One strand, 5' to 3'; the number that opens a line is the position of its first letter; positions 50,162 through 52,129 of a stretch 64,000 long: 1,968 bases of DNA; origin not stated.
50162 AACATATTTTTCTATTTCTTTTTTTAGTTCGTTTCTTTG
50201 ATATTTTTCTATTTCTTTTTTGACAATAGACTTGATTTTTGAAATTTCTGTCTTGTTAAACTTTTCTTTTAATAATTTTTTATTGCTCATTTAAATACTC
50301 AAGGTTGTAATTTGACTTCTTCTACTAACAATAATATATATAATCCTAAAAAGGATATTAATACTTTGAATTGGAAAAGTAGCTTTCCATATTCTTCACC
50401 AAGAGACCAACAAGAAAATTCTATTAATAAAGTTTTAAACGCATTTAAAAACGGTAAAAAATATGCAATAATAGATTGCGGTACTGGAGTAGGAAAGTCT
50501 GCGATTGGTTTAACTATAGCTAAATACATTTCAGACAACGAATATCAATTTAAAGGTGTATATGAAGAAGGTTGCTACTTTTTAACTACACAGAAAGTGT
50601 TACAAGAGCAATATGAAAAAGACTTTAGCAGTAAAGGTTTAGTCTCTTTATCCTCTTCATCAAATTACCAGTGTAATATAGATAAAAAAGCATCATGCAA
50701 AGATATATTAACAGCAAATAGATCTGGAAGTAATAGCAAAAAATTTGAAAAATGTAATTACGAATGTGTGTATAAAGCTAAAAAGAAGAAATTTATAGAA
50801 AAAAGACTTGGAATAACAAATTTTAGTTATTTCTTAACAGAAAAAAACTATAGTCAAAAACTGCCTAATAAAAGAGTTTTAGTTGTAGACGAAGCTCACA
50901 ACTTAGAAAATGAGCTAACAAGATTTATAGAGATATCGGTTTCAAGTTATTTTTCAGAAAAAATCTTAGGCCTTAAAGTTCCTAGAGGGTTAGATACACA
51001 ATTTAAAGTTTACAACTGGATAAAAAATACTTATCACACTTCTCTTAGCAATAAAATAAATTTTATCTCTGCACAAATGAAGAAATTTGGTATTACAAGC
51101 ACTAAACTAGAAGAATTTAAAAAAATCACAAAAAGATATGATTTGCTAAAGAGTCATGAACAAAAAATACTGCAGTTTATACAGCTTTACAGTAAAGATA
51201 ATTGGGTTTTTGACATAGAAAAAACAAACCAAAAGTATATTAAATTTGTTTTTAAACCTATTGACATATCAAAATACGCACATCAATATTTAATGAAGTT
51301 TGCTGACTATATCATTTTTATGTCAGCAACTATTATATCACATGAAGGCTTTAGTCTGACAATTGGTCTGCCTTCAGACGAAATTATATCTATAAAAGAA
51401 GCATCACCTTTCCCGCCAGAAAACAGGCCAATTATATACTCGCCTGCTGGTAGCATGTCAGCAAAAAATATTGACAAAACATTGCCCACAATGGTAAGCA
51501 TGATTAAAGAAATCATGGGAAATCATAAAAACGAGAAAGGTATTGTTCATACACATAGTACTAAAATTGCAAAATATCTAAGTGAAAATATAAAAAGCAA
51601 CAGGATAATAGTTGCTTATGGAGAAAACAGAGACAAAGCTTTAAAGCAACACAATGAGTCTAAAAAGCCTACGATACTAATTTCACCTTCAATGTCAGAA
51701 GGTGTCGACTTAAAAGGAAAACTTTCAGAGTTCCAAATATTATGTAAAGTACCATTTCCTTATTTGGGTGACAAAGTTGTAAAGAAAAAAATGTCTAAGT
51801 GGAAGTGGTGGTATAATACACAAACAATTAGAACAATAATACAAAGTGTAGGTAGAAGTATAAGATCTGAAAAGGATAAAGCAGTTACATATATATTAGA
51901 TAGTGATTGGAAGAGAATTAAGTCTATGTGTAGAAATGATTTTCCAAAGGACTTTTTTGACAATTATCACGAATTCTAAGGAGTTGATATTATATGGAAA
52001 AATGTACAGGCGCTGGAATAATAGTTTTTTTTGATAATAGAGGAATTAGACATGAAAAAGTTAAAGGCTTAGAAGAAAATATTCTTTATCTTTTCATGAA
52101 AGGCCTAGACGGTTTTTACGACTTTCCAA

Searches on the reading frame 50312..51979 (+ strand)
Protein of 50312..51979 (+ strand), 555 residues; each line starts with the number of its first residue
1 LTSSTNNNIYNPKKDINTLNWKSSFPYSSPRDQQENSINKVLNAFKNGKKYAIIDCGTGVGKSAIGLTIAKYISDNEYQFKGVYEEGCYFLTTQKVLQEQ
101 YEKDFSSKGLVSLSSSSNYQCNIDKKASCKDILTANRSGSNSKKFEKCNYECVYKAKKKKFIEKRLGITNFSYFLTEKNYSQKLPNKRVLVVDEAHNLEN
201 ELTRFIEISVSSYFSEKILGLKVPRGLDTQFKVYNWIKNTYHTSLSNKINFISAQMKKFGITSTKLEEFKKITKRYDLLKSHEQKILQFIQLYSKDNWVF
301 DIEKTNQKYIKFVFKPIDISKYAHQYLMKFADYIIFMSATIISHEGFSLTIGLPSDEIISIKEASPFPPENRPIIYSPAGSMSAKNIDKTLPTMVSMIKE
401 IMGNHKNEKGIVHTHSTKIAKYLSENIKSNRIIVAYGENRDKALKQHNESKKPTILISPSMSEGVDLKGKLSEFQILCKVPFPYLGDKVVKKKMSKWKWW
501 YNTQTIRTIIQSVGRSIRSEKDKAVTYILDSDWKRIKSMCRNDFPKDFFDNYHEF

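Call 9: search_protein_families(library=pfam, proteins=[window:50312-51979:+], max_evalue=0.01)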
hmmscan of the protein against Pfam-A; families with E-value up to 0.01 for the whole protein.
window:50312-51979:+ (555 aa): 6 families
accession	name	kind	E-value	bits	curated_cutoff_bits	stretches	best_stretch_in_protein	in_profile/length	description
PF13307.12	Helicase_C_2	-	1.7e-21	77.5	25.3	1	415-535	17-156/170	Helicase C-terminal domain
PF04851.21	ResIII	-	6e-13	49.5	22.5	1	29-215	3-151/164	Type III restriction enzyme, res subunit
PF06733.21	DEAD_2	-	0.00032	20.9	21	1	140-211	94-168/172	DEAD_2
PF09848.15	SLFN-g3_helicase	-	0.0004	20.2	24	1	50-204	2-97/354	Schlafen group 3, DNA/RNA helicase domain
PF00270.35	DEAD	-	0.00063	19.9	26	1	33-201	3-132/167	DEAD/DEAH box helicase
PF00271.37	Helicase_C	-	0.004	17.8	23.5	0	396-469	4-83/110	Helicase conserved C-terminal domain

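Call 12: search_dna_similar(query=window:50312-51979:+, collection=phages, mode=protein, max_rows=15)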
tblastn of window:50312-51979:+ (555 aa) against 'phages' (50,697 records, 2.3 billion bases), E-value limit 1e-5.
Records with a match: 500; places in all: 507; records where one place covers at least 80% of the query: 401.
Best place of each record, by identity: <60% 500.
By first word of the organism name: Salmonella 165; Vibrio 77; Klebsiella 44; Escherichia 31; Rhizobium 31; Halorubrum 29; Dickeya 19; Prevotella 15; Serratia 10; Haloarcula 9; and 27 more.
By host as written in the record: - 107; Salmonella enterica 26; Salmonella enterica subsp. enterica serovar Enteritidis PT1 21; Klebsiella pneumoniae 19; Halorubrum sp. 16; Prevotella sp. 15; Salmonella enterica subsp. enterica serovar Typhimurium 14; Escherichia coli O157:H7 11; and 148 more.
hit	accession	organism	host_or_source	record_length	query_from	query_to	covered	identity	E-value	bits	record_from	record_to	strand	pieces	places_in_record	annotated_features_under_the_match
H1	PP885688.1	Tunturiibacter phage Tunturi_5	Tunturiibacter psychrotolerans X4BP1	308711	22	551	95%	32.8%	2e-74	263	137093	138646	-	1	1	DNA helicase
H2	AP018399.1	Xanthomonas phage XacN1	Xanthomonas citri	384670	4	555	99%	29.7%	8e-49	188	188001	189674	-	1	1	ATP-dependent helicase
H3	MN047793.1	Xanthomonas phage Xoo-sp13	Xanthomonas oryzae pv. oryzae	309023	23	554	96%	30.4%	1e-47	184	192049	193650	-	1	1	ATP-dependent helicase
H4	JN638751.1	Bacillus phage G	Bacillus megaterium str. ATCC 43725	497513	17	531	93%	30.7%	2e-68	246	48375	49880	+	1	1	73: gp73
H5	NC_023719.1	Bacillus phage G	Bacillus megaterium str. ATCC 43725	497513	17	531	93%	30.7%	2e-68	246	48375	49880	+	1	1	73: DNA helicase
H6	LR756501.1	uncultured phage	metagenomic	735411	30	550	94%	30.0%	2e-51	196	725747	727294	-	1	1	record has no annotation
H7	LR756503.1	uncultured phage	metagenomic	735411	30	550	94%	30.0%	2e-51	196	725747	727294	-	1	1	record has no annotation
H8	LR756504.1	uncultured phage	metagenomic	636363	31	550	94%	30.0%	2e-51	196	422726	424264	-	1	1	record has no annotation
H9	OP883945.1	Stenotrophomonas phage CM1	Stenotrophomonas maltophilia SRM01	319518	13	552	97%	28.4%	4e-44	174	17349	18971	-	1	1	record has no annotation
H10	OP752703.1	Stenotrophomonas phage RAS14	Stenotrophomonas maltophilia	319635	13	552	97%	28.4%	4e-44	174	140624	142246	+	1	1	hypothetical protein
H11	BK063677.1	Caudoviricetes sp. vir080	Methanobacteriales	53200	30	553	94%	29.3%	5e-51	194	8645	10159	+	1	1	DNA helicase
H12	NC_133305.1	Caudoviricetes sp. vir080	Methanobacteriales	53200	30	553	94%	29.3%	5e-51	194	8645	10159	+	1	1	DNA helicase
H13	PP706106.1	Salmonella phage SF02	Salmonella enterica BNCC 192094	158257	12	554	98%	28.0%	7e-39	158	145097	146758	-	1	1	hypothetical protein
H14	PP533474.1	Salmonella phage vB_SalM-ps4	Salmonella enterica subsp. enterica ...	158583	12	554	98%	28.0%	2e-38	157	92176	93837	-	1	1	DNA helicase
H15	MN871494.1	Salmonella phage Se-F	Salmonella enterica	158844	12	554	98%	28.0%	2e-38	157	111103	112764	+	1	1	record has no annotation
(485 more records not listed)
